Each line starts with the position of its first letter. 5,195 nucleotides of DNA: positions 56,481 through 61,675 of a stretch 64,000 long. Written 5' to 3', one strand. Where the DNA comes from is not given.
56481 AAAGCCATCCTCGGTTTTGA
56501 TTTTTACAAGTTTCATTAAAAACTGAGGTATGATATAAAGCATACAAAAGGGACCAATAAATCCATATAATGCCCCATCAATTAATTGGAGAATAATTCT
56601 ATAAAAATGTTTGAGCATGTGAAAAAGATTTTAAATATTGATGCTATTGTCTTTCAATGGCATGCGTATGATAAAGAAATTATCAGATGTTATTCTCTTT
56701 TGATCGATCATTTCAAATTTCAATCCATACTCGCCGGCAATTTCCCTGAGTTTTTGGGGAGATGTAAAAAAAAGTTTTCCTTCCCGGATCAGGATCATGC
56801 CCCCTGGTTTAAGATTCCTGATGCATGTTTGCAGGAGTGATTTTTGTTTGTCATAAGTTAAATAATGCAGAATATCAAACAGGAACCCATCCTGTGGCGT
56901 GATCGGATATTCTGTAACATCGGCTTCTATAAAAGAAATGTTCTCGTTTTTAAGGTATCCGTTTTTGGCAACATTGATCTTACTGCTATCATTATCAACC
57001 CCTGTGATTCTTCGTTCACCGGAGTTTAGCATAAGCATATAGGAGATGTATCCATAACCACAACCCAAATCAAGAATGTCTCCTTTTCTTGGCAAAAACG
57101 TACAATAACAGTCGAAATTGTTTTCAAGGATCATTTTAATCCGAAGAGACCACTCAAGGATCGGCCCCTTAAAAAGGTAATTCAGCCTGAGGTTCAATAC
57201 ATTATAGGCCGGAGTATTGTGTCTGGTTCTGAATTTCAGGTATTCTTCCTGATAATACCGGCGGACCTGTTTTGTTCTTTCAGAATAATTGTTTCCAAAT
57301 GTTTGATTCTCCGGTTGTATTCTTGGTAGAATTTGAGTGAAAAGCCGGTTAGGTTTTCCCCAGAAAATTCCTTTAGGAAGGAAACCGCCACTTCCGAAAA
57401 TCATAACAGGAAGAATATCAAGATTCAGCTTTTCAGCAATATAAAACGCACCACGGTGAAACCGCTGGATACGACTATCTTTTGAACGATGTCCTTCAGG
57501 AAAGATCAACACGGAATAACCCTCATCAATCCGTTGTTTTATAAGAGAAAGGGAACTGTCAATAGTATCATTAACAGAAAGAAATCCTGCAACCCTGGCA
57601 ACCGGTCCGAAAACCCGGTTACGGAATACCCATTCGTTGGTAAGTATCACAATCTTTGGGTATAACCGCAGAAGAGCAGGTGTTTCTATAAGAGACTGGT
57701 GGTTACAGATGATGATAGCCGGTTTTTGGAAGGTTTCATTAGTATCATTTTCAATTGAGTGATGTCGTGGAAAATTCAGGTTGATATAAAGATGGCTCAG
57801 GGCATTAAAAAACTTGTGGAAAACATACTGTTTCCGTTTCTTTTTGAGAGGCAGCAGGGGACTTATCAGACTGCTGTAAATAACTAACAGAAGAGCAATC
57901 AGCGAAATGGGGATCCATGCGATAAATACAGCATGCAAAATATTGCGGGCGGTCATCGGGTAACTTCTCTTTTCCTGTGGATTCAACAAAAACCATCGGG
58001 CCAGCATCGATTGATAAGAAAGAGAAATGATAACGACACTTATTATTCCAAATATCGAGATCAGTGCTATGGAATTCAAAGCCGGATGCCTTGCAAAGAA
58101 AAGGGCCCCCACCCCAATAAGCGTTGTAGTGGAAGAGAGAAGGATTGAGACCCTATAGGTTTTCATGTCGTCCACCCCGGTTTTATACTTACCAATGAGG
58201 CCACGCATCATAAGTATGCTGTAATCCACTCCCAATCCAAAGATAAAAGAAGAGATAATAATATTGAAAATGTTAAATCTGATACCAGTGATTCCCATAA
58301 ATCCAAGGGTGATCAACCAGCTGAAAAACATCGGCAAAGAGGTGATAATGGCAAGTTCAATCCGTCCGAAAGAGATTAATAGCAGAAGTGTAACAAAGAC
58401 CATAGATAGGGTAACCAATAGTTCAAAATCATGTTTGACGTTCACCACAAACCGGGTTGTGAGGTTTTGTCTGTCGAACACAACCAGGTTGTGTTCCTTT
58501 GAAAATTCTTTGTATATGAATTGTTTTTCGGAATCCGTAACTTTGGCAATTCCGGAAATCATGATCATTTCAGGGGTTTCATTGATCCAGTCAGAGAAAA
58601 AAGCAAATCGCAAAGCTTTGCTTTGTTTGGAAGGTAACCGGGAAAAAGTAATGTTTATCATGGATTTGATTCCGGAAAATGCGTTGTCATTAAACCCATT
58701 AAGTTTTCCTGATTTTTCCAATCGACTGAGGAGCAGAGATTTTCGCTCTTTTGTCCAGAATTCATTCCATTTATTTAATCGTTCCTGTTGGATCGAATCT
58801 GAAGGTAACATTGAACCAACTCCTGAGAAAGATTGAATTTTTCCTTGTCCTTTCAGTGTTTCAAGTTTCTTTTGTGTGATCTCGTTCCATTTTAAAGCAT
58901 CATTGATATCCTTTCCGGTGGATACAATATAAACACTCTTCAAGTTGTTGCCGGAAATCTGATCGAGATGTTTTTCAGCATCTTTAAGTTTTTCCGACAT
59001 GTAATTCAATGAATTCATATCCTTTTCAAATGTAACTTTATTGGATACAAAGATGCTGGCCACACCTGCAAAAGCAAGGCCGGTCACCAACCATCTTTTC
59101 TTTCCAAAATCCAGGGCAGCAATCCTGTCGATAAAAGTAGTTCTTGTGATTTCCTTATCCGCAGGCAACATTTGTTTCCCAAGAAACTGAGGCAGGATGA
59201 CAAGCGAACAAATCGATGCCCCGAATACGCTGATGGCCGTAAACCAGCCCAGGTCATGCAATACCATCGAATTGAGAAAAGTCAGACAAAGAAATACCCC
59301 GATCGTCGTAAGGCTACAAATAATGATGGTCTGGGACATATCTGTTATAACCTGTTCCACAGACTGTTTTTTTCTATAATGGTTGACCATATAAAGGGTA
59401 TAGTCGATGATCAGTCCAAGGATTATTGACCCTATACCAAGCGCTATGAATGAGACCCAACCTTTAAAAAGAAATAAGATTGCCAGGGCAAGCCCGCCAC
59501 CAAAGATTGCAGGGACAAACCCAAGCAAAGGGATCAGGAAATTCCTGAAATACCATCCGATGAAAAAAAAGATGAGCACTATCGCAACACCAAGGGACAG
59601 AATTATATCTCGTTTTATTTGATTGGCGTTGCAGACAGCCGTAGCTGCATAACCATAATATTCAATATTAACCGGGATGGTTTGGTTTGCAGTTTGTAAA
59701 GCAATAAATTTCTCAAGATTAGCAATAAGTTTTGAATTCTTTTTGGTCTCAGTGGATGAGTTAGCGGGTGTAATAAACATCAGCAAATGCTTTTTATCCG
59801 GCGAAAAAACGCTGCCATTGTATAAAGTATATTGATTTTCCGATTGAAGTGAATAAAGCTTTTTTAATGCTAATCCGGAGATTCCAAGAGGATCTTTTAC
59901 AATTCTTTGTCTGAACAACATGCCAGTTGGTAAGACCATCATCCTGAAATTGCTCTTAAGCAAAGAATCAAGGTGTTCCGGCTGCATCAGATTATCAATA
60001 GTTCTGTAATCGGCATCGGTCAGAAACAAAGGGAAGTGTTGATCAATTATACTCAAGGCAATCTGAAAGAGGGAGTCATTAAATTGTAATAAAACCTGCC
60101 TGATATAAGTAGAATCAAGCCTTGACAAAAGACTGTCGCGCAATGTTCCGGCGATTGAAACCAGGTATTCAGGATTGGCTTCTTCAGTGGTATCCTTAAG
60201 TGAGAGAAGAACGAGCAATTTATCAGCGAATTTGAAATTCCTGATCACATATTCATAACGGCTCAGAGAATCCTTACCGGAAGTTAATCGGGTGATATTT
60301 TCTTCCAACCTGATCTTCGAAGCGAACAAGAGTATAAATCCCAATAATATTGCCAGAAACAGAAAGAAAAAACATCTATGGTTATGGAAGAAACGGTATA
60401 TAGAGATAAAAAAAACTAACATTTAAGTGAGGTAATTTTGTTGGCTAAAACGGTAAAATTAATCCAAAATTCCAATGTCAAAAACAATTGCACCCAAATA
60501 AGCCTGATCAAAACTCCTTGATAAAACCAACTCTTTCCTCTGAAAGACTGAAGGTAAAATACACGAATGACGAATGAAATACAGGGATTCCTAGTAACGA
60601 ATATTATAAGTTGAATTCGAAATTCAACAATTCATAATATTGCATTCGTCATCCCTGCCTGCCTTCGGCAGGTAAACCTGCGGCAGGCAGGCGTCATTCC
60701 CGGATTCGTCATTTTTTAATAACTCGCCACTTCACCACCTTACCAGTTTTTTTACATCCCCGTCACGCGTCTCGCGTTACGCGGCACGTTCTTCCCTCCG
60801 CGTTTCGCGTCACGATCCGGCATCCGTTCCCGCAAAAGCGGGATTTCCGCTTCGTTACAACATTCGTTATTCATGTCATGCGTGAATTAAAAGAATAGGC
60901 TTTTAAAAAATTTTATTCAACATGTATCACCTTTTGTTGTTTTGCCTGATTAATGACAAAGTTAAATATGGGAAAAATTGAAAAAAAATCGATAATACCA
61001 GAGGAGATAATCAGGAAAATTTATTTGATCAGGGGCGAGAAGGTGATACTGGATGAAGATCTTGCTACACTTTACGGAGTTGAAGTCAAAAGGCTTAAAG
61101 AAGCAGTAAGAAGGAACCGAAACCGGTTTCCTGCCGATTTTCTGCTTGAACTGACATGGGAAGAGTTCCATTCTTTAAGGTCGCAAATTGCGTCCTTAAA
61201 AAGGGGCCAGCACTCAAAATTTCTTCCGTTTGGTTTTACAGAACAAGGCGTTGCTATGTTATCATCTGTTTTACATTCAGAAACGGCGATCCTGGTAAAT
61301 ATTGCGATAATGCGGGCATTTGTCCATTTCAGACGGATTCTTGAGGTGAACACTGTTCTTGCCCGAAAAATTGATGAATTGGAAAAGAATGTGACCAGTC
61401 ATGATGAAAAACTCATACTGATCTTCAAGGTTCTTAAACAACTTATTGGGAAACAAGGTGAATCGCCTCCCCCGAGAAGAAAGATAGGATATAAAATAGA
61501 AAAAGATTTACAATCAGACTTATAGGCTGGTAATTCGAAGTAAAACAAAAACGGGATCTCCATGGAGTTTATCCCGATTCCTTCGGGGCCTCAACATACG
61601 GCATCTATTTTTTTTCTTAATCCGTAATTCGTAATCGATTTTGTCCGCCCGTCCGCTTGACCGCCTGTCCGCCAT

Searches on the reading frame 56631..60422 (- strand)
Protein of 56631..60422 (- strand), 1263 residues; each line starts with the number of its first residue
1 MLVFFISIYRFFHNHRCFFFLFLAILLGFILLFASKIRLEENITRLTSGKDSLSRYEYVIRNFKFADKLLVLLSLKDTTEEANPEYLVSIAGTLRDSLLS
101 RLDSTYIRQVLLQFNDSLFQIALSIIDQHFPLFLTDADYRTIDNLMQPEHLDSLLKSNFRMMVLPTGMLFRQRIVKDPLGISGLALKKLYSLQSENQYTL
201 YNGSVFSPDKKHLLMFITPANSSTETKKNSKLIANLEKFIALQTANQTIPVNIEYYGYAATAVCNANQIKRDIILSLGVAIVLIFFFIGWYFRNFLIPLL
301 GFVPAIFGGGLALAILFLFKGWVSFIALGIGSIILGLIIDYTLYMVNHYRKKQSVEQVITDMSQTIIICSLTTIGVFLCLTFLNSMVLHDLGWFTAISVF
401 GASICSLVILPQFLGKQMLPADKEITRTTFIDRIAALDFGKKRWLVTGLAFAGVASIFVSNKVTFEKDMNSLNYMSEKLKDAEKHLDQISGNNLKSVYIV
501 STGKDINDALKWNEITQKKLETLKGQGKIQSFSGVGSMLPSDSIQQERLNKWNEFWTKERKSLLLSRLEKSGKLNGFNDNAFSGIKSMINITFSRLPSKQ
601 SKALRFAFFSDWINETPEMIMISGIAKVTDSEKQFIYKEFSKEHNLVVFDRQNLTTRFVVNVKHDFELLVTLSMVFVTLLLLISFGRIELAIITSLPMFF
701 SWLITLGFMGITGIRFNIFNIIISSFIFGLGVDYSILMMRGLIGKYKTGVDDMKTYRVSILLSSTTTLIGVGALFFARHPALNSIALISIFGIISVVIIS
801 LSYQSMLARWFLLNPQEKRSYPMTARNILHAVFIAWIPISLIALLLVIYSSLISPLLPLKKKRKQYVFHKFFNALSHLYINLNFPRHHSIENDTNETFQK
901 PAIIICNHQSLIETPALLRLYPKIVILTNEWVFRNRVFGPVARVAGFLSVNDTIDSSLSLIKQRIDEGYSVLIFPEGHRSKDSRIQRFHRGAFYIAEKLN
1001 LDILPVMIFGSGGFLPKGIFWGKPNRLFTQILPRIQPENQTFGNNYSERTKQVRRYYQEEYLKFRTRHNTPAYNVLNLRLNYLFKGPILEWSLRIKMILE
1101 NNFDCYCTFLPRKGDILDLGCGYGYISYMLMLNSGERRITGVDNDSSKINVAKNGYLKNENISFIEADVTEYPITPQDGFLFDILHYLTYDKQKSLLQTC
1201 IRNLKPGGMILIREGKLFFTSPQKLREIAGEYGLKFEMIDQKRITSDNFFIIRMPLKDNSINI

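Call 72: search_protein_families(library=pfam, proteins=[window:56631-60422:-], max_evalue=0.01)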
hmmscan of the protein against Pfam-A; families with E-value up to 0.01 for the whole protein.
window:56631-60422:- (1263 aa): 10 families
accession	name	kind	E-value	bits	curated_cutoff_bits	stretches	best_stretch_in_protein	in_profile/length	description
PF01553.26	Acyltransferase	-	4.2e-17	62.6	23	1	896-1008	8-131/132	Acyltransferase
PF13649.12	Methyltransf_25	-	3.1e-13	50.6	27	1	1116-1208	1-97/97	Methyltransferase domain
PF03176.21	MMPL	-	1.6e-11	44.2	20.5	1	201-413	76-298/333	MMPL family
PF13847.12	Methyltransf_31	-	1.9e-11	44.3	27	1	1115-1216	6-113/145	Methyltransferase domain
PF08241.18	Methyltransf_11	-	4.3e-09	37.3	21.2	1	1117-1212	1-95/95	Methyltransferase domain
PF05175.20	MTS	-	4.4e-08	33.4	23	1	1112-1171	31-92/170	Methyltransferase small domain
PF08242.18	Methyltransf_12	-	9.1e-06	26.8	30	1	1117-1210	1-98/98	Methyltransferase domain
PF01739.24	CheR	-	0.00035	20.5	27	0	1116-1171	35-99/195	CheR methyltransferase, SAM binding domain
PF13489.12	Methyltransf_23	-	0.0036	17.5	27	0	1110-1214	20-118/164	Methyltransferase domain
PF00891.24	Methyltransf_2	-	0.0065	16.3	22.3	0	1115-1214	65-166/210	O-methyltransferase domain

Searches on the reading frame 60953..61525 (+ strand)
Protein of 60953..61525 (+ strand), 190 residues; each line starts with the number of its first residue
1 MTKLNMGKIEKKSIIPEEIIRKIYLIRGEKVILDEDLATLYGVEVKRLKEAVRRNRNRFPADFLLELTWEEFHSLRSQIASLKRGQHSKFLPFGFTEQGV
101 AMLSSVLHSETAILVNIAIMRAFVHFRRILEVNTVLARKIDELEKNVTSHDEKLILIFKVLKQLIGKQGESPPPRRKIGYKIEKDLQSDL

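Call 42: search_protein_families(library=pfam, proteins=[window:60953-61525:+])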
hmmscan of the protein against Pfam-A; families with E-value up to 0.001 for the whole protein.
window:60953-61525:+ (190 aa): 1 family
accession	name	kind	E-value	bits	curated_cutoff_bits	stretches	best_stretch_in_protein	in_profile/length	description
PF10543.14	ORF6N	-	5.3e-31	107.2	27.8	1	22-106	2-86/86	ORF6N domain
